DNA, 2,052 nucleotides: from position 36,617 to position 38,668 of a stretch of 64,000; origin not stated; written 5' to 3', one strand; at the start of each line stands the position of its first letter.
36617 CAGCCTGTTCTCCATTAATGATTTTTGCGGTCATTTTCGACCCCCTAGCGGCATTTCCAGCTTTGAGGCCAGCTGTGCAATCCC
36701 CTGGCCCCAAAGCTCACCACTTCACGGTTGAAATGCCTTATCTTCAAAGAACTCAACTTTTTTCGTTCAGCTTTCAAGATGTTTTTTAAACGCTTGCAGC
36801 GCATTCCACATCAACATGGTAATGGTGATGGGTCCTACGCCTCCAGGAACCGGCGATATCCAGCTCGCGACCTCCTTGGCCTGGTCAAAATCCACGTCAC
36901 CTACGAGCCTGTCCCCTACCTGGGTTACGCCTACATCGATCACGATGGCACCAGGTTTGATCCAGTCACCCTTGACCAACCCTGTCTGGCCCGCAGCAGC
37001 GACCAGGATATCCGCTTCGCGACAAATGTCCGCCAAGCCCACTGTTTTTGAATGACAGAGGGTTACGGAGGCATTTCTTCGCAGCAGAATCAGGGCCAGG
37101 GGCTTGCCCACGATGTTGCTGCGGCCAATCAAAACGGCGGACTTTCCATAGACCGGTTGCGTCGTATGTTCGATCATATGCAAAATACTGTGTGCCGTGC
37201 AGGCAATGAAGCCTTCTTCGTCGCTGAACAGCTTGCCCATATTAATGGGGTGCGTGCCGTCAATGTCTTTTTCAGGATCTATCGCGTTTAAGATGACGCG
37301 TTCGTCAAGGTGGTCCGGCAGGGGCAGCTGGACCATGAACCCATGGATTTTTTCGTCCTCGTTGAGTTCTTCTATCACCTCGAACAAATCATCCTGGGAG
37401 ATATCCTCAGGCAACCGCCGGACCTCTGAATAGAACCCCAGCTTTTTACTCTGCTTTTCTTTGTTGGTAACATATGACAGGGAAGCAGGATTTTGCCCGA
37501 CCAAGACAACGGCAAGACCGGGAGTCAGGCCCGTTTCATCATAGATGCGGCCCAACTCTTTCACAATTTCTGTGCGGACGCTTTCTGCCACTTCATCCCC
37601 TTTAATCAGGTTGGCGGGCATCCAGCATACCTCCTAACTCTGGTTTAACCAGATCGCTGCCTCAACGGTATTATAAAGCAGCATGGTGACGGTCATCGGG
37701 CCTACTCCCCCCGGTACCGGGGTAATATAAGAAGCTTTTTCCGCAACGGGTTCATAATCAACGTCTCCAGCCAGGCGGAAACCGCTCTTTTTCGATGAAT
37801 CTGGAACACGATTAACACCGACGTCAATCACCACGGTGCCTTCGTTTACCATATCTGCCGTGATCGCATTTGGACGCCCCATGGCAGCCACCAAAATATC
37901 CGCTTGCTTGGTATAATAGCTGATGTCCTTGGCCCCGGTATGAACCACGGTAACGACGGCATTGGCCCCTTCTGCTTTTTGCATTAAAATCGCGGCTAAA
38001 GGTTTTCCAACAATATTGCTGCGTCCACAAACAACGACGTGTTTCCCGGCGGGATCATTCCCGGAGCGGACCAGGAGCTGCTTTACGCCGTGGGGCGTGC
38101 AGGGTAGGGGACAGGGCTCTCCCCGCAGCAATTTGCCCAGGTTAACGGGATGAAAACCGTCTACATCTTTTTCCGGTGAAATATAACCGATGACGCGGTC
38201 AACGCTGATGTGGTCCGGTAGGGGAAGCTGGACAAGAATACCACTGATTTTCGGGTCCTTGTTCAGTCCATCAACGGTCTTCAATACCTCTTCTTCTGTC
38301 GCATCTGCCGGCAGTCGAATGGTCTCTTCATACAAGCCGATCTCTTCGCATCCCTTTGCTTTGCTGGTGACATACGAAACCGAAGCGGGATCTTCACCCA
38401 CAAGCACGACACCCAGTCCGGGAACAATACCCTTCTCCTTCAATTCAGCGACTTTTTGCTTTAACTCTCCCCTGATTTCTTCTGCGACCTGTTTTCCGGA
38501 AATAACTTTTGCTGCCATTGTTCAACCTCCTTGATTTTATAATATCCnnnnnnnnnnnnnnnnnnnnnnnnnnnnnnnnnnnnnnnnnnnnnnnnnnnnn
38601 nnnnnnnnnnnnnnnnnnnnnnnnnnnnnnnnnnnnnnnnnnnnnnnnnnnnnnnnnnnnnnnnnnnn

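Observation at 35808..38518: Three tandem FolD paralogues with a gradient of active-site divergence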

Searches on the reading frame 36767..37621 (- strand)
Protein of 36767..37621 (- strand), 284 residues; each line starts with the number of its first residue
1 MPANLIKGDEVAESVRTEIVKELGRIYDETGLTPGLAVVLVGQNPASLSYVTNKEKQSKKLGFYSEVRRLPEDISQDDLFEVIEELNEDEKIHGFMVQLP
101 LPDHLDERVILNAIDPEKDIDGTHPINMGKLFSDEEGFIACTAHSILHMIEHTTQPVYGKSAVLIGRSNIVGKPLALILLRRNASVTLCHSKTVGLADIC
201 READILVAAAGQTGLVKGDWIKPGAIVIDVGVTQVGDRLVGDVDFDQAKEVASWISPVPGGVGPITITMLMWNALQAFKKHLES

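Call 4: search_protein_families(library=pfam, proteins=[window:36767-37621:-])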
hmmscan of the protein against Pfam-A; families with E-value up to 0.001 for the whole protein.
window:36767-37621:- (284 aa): 2 families
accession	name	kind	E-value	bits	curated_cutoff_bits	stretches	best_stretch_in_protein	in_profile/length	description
PF02882.25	THF_DHG_CYH_C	-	1e-64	217.1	27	1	124-281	1-159/160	Tetrahydrofolate dehydrogenase/cyclohydrolase, NAD(P)-binding domain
PF00763.28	THF_DHG_CYH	-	7.6e-40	136.2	32.8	1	6-121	1-115/115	Tetrahydrofolate dehydrogenase/cyclohydrolase, catalytic domain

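Call 8: search_protein_families(library=ncbifam, proteins=[window:36767-37621:-])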
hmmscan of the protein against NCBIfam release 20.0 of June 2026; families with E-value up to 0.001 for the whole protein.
window:36767-37621:- (284 aa): 30 families (the best 25 are shown)
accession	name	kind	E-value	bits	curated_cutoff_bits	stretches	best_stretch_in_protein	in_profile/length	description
NF010785.0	PRK14188.1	subfamily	2.3e-107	358.4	396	1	3-280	3-288/297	bifunctional methylenetetrahydrofolate dehydrogenase/methenyltetrahydrofolate cyclohydrolase FolD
NF010776.0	PRK14179.1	equivalog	5e-104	347.4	445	1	4-282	3-282/284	bifunctional methylenetetrahydrofolate dehydrogenase/methenyltetrahydrofolate cyclohydrolase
NF010786.0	PRK14189.1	subfamily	1.5e-102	342.5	421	1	1-280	1-280/285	bifunctional methylenetetrahydrofolate dehydrogenase/methenyltetrahydrofolate cyclohydrolase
NF008058.0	PRK10792.1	equivalog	6.1e-101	337.2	355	1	1-281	1-282/285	bifunctional methylenetetrahydrofolate dehydrogenase/methenyltetrahydrofolate cyclohydrolase FolD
NF010783.0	PRK14186.1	equivalog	1.4e-97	326.4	333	1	4-282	3-286/297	bifunctional methylenetetrahydrofolate dehydrogenase/methenyltetrahydrofolate cyclohydrolase FolD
NF010787.0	PRK14191.1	equivalog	1.4e-97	326.3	423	1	4-282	2-281/285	bifunctional methylenetetrahydrofolate dehydrogenase/methenyltetrahydrofolate cyclohydrolase FolD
NF010781.0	PRK14184.1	equivalog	1.5e-95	319.6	438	1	4-282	2-284/286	bifunctional 5,10-methylene-tetrahydrofolate dehydrogenase/ 5,10-methylene-tetrahydrofolate cyclohydrolase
NF010770.0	PRK14173.1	equivalog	2.1e-95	319.3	411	1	1-280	1-280/287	bifunctional 5,10-methylene-tetrahydrofolate dehydrogenase/ 5,10-methylene-tetrahydrofolate cyclohydrolase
NF010773.0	PRK14176.1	equivalog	1.8e-93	313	437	1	4-280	9-285/287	bifunctional 5,10-methylene-tetrahydrofolate dehydrogenase/ 5,10-methylene-tetrahydrofolate cyclohydrolase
NF010784.0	PRK14187.1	equivalog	3.4e-92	308.7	486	1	2-277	2-283/300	bifunctional methylenetetrahydrofolate dehydrogenase/methenyltetrahydrofolate cyclohydrolase FolD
NF010765.0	PRK14168.1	equivalog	2.4e-91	306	501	1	1-282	1-295/297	bifunctional methylenetetrahydrofolate dehydrogenase/methenyltetrahydrofolate cyclohydrolase FolD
NF010767.0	PRK14170.1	equivalog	1.4e-90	303.2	559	1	4-280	3-279/284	bifunctional methylenetetrahydrofolate dehydrogenase/methenyltetrahydrofolate cyclohydrolase FolD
NF010780.0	PRK14183.1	equivalog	7.4e-90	301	480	1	4-282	2-281/283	bifunctional 5,10-methylene-tetrahydrofolate dehydrogenase/ 5,10-methylene-tetrahydrofolate cyclohydrolase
NF010764.0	PRK14167.1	subfamily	1.5e-88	296.9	477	1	4-278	3-286/297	bifunctional 5,10-methylene-tetrahydrofolate dehydrogenase/ 5,10-methylene-tetrahydrofolate cyclohydrolase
NF010789.1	PRK14193.1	equivalog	1.5e-88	296.7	401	1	3-277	2-277/281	bifunctional methylenetetrahydrofolate dehydrogenase/methenyltetrahydrofolate cyclohydrolase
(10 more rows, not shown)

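Call 25: find_homologous_proteins(query=window:36767-37621:-, max_evalue=1e-30)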
Query window:36767-37621:- (284 aa): 7998 proteins with E <= 1e-30 among 8000 candidates; the best 120 are listed.
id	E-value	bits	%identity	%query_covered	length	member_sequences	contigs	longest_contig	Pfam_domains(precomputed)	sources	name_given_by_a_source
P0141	3.8e-184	628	100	100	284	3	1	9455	PF02882.26,PF00763.29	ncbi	-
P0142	4.5e-175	599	95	100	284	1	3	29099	PF02882.26,PF00763.29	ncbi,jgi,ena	-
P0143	2.8e-173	593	95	100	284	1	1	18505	PF02882.26,PF00763.29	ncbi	-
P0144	1.1e-155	535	82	99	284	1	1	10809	PF02882.26,PF00763.29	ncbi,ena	-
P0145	1.7e-155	534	82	100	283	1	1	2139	PF02882.26,PF00763.29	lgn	-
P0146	2.6e-151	521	80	100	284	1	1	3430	PF02882.26,PF00763.29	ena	-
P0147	1.1e-148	512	78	100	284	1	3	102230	PF02882.26,PF00763.29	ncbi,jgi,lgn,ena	-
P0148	9.4e-145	499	78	99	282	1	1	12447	PF02882.26,PF00763.29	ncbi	-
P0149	6.1e-134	464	73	99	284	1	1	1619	PF02882.26,PF00763.29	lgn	-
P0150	1.2e-133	463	72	99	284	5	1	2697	PF02882.26,PF00763.29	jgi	-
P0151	1.4e-133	462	71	100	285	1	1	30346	PF02882.26,PF00763.29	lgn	-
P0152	1.5e-133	462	73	100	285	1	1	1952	PF02882.26,PF00763.29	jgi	jgi:methylenetetrahydrofolate dehydrogenase (NADP+) / methenyltetrahydrofolate cyclohydrolase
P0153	2.6e-132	458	73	100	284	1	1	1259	PF02882.26,PF00763.29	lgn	-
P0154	3.8e-132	458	70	100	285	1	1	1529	PF02882.26,PF00763.29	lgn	-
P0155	7.0e-132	457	72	99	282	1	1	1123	PF02882.26,PF00763.29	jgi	jgi:methylenetetrahydrofolate dehydrogenase (NADP+)/methenyltetrahydrofolate cyclohydrolase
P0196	7.3e-101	355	55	98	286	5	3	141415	PF02882.26,PF00763.29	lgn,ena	-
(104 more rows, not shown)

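Call 41: find_encoding_contigs(protein=P0196, flank=7000, max_places=1)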
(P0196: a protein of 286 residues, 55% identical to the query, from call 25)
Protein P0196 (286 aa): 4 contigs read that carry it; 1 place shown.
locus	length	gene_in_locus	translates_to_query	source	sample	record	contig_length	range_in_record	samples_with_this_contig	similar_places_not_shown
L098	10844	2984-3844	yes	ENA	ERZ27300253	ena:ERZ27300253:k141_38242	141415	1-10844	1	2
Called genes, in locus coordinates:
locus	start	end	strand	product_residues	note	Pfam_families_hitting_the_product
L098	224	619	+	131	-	PF03780:Asp23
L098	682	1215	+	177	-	PF03780:Asp23 (faint)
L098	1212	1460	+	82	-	PF10031:DUF2273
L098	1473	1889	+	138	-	PF01029:NusB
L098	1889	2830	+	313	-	PF00814:TsaD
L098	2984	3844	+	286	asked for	PF00763:THF_DHG_CYH, PF02882:THF_DHG_CYH_C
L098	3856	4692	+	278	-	PF00763:THF_DHG_CYH, PF02882:THF_DHG_CYH_C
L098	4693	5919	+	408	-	PF13742:tRNA_anti_2, PF01336:tRNA_anti-codon, PF02601:Exonuc_VII_L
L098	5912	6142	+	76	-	PF02609:Exonuc_VII_S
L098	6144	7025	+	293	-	PF00348:polyprenyl_synt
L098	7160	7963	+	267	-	PF00753:Lactamase_B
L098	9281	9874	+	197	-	-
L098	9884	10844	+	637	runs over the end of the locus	PF13292:DXP_synthase_N, PF00456:Transketolase_N (faint), PF00676:E1_dh (weak), PF02775:TPP_enzyme_C (weak), PF02779:Transket_pyr, PF02780:Transketolase_C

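Call 49: find_encoding_contigs(protein=P0143, flank=10000, max_places=2)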
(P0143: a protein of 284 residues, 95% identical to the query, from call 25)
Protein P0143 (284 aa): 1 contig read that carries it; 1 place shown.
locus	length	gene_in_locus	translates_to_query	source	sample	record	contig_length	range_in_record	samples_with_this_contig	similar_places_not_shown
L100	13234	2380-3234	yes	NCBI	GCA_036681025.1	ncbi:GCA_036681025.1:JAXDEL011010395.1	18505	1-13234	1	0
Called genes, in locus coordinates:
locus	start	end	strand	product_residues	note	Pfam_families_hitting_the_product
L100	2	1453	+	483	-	?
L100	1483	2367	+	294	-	PF00763:THF_DHG_CYH, PF02882:THF_DHG_CYH_C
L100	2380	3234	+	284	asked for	PF00763:THF_DHG_CYH, PF02882:THF_DHG_CYH_C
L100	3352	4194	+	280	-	PF00763:THF_DHG_CYH, PF02882:THF_DHG_CYH_C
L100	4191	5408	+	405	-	PF13742:tRNA_anti_2, PF01336:tRNA_anti-codon, PF02601:Exonuc_VII_L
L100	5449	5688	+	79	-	PF02609:Exonuc_VII_S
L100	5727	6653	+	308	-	PF00348:polyprenyl_synt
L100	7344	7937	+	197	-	-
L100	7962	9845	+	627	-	PF13292:DXP_synthase_N, PF00456:Transketolase_N (faint), PF00676:E1_dh (weak), PF02779:Transket_pyr, PF02780:Transketolase_C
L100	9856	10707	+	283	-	PF01479:S4, PF01728:FtsJ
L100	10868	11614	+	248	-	PF01513:NAD_kinase, PF20143:NAD_kinase_C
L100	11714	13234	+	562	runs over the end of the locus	PF02463:SMC_N, PF13175:AAA_15 (faint), PF13476:AAA_23, PF13304:AAA_21 (faint)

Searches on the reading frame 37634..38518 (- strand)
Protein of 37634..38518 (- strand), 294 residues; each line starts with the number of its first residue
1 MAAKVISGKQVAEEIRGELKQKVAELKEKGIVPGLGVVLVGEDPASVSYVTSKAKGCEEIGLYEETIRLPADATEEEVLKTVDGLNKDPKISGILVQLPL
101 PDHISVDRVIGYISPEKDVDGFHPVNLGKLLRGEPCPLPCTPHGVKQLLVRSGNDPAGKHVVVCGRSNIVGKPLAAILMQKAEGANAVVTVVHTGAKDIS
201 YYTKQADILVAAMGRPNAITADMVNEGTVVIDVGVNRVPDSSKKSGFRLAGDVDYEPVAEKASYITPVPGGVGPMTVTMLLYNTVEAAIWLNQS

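Call 4: search_protein_families(library=pfam, proteins=[window:37634-38518:-])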
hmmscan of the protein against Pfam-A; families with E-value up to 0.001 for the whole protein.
window:37634-38518:- (294 aa): 2 families
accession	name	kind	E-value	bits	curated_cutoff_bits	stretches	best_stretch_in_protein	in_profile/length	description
PF02882.25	THF_DHG_CYH_C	-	2e-63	212.9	27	1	123-288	1-156/160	Tetrahydrofolate dehydrogenase/cyclohydrolase, NAD(P)-binding domain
PF00763.28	THF_DHG_CYH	-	1.1e-41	142.2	32.8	1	6-120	1-115/115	Tetrahydrofolate dehydrogenase/cyclohydrolase, catalytic domain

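Call 8: search_protein_families(library=ncbifam, proteins=[window:37634-38518:-])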
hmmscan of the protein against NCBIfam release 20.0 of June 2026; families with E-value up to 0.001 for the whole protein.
window:37634-38518:- (294 aa): 30 families (the best 25 are shown)
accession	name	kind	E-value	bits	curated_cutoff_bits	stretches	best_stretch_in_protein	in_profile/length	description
NF010771.0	PRK14174.1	equivalog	9.8e-110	366.3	530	1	5-287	3-288/295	bifunctional 5,10-methylene-tetrahydrofolate dehydrogenase/ 5,10-methylene-tetrahydrofolate cyclohydrolase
NF010786.0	PRK14189.1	subfamily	1.9e-107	358.6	421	1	1-288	1-278/285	bifunctional methylenetetrahydrofolate dehydrogenase/methenyltetrahydrofolate cyclohydrolase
NF010764.0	PRK14167.1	subfamily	3.9e-106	354.6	477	1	3-288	2-286/297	bifunctional 5,10-methylene-tetrahydrofolate dehydrogenase/ 5,10-methylene-tetrahydrofolate cyclohydrolase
NF010785.0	PRK14188.1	subfamily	3.8e-102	341.2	396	1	2-290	2-288/297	bifunctional methylenetetrahydrofolate dehydrogenase/methenyltetrahydrofolate cyclohydrolase FolD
NF010765.0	PRK14168.1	equivalog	9.6e-102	340.2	501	1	1-289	1-292/297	bifunctional methylenetetrahydrofolate dehydrogenase/methenyltetrahydrofolate cyclohydrolase FolD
NF010781.0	PRK14184.1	equivalog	6.3e-101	337.2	438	1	4-287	2-279/286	bifunctional 5,10-methylene-tetrahydrofolate dehydrogenase/ 5,10-methylene-tetrahydrofolate cyclohydrolase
NF010782.0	PRK14185.1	equivalog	3.1e-100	335.3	507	1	4-287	2-286/293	bifunctional methylenetetrahydrofolate dehydrogenase/methenyltetrahydrofolate cyclohydrolase FolD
NF010787.0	PRK14191.1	equivalog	8.4e-100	333.6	423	1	4-288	2-277/285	bifunctional methylenetetrahydrofolate dehydrogenase/methenyltetrahydrofolate cyclohydrolase FolD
NF010783.0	PRK14186.1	equivalog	2.1e-99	332.4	333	1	3-287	2-281/297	bifunctional methylenetetrahydrofolate dehydrogenase/methenyltetrahydrofolate cyclohydrolase FolD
NF008058.0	PRK10792.1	equivalog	4.1e-97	324.6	355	1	1-288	1-279/285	bifunctional methylenetetrahydrofolate dehydrogenase/methenyltetrahydrofolate cyclohydrolase FolD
NF010789.1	PRK14193.1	equivalog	4.3e-97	324.7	401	1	3-288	2-278/281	bifunctional methylenetetrahydrofolate dehydrogenase/methenyltetrahydrofolate cyclohydrolase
NF010780.0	PRK14183.1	equivalog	6e-97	324.3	480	1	4-288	2-277/283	bifunctional 5,10-methylene-tetrahydrofolate dehydrogenase/ 5,10-methylene-tetrahydrofolate cyclohydrolase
NF010776.0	PRK14179.1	equivalog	6.3e-97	324.1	445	1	3-289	2-279/284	bifunctional methylenetetrahydrofolate dehydrogenase/methenyltetrahydrofolate cyclohydrolase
NF010770.0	PRK14173.1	equivalog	6.7e-94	314.3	411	1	1-289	1-279/287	bifunctional 5,10-methylene-tetrahydrofolate dehydrogenase/ 5,10-methylene-tetrahydrofolate cyclohydrolase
NF010772.0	PRK14175.1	equivalog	1.7e-92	309.7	459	1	1-287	1-277/286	bifunctional methylenetetrahydrofolate dehydrogenase/methenyltetrahydrofolate cyclohydrolase FolD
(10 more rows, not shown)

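Call 26: find_homologous_proteins(query=window:37634-38518:-, max_evalue=1e-30)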
Query window:37634-38518:- (294 aa): 8000 proteins with E <= 1e-30 among 8000 candidates; the best 120 are listed.
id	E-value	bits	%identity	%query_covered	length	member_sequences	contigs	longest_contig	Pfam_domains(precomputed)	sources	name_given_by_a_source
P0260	3.7e-188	642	100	100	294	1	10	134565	PF02882.26,PF00763.29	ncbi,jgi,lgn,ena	-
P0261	4.7e-188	641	100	100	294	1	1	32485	PF02882.26,PF00763.29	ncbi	-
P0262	2.2e-187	639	99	100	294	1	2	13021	PF02882.26,PF00763.29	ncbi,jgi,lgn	-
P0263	3.8e-187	638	99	100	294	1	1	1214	PF02882.26,PF00763.29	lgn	-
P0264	2.6e-186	636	99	100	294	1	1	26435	PF02882.26,PF00763.29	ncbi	-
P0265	4.4e-186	635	98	100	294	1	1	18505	PF02882.26,PF00763.29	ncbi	-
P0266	1.4e-184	630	98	100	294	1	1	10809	PF02882.26,PF00763.29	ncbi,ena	-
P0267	3.4e-184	629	97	100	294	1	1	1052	PF02882.26,PF00763.29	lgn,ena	-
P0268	1.8e-183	626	98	100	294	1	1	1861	PF02882.26,PF00763.29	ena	-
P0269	2.1e-183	626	97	100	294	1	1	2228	PF02882.26,PF00763.29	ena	-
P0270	2.4e-181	619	95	100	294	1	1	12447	PF02882.26,PF00763.29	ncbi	-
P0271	9.4e-180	614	94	100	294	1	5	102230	PF02882.26,PF00763.29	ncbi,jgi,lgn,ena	-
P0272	1.0e-178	611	94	100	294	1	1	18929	PF02882.26,PF00763.29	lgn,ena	-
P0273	5.5e-172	589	90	100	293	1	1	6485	PF02882.26,PF00763.29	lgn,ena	-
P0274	2.8e-170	583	88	100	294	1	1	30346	PF02882.26,PF00763.29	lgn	-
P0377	6.7e-143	493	78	98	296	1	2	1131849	PF02882.26,PF00763.29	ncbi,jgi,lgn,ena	-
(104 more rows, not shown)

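Call 42: find_encoding_contigs(protein=P0377, flank=8000, max_places=1)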
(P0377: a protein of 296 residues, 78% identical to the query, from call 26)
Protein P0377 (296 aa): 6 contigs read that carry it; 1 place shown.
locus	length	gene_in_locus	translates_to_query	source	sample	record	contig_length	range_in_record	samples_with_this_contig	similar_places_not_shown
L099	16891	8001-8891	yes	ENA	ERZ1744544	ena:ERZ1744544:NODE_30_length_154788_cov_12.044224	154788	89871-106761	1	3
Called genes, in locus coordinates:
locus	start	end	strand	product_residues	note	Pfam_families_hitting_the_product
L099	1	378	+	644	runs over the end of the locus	PF01855:POR_N, PF02775:TPP_enzyme_C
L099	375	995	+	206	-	PF01558:POR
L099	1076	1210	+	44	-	PF01642:MM_CoA_mutase (weak)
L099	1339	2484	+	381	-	PF02771:Acyl-CoA_dh_N, PF02770:Acyl-CoA_dh_M, PF00441:Acyl-CoA_dh_1, PF08028:Acyl-CoA_dh_2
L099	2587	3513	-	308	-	PF01180:DHO_dh, PF01207:Dus, PF00977:His_biosynth (faint), PF03060:NMO (weak)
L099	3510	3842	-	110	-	PF01910:Thiamine_BP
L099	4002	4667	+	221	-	PF13420:Acetyltransf_4 (weak), PF13673:Acetyltransf_10, PF00583:Acetyltransf_1, PF13302:Acetyltransf_3 (weak), PF13508:Acetyltransf_7, PF08445:FR47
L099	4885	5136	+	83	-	PF00096:zf-C2H2 (faint), PF12171:zf-C2H2_jaz (faint)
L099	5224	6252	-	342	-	PF01118:Semialdhyde_dh, PF22698:Semialdhyde_dhC_1, PF02774:Semialdhyde_dhC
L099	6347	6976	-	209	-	PF00300:His_Phos_1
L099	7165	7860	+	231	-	PF02511:Thy1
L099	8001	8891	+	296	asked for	PF00763:THF_DHG_CYH, PF02882:THF_DHG_CYH_C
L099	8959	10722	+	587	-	PF01268:FTHFS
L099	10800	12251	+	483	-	PF02629:CoA_binding, PF13380:CoA_binding_2, PF13607:Succ_CoA_lig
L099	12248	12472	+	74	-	PF11146:DUF2905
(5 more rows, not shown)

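Call 82: predict_structure(alignment_id=A4)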
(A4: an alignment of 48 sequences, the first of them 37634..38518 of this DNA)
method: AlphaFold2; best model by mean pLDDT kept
length: 294 residues; sequences in the alignment: 48
mean_pLDDT: 95.0   pTM: 0.91
mean pLDDT of the five models: 95.0, 94.1, 93.6, 93.1, 92.9
residues with pLDDT >= 90: 265; 70-90: 25; 50-70: 4; < 50: 0
segments of 3 or more residues with pLDDT < 50: none
pLDDT, mean of each block of 10 residues (from residue 1): 93 98 97 98 90 96 98 98 98 96 97 97 96 94 97 97 85 95 92 92 98 95 98 93 92 97 94 94 97 84
secondary structure, 60 per line:
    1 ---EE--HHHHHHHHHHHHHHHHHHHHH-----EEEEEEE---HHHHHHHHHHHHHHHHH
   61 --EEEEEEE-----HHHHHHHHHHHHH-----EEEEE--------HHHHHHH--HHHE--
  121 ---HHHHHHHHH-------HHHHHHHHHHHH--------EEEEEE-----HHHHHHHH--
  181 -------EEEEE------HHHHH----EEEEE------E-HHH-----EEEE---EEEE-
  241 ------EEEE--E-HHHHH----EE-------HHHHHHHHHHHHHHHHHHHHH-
elements in order: H8-28 E34-40 H44-60 E63-69 H75-87 E93-97 H106-112 H124-132 H140-151 E160-165 H171-178 E188-192 H199-203 E208-212 E229-232 E236-239 E247-250 H255-259 H273-293
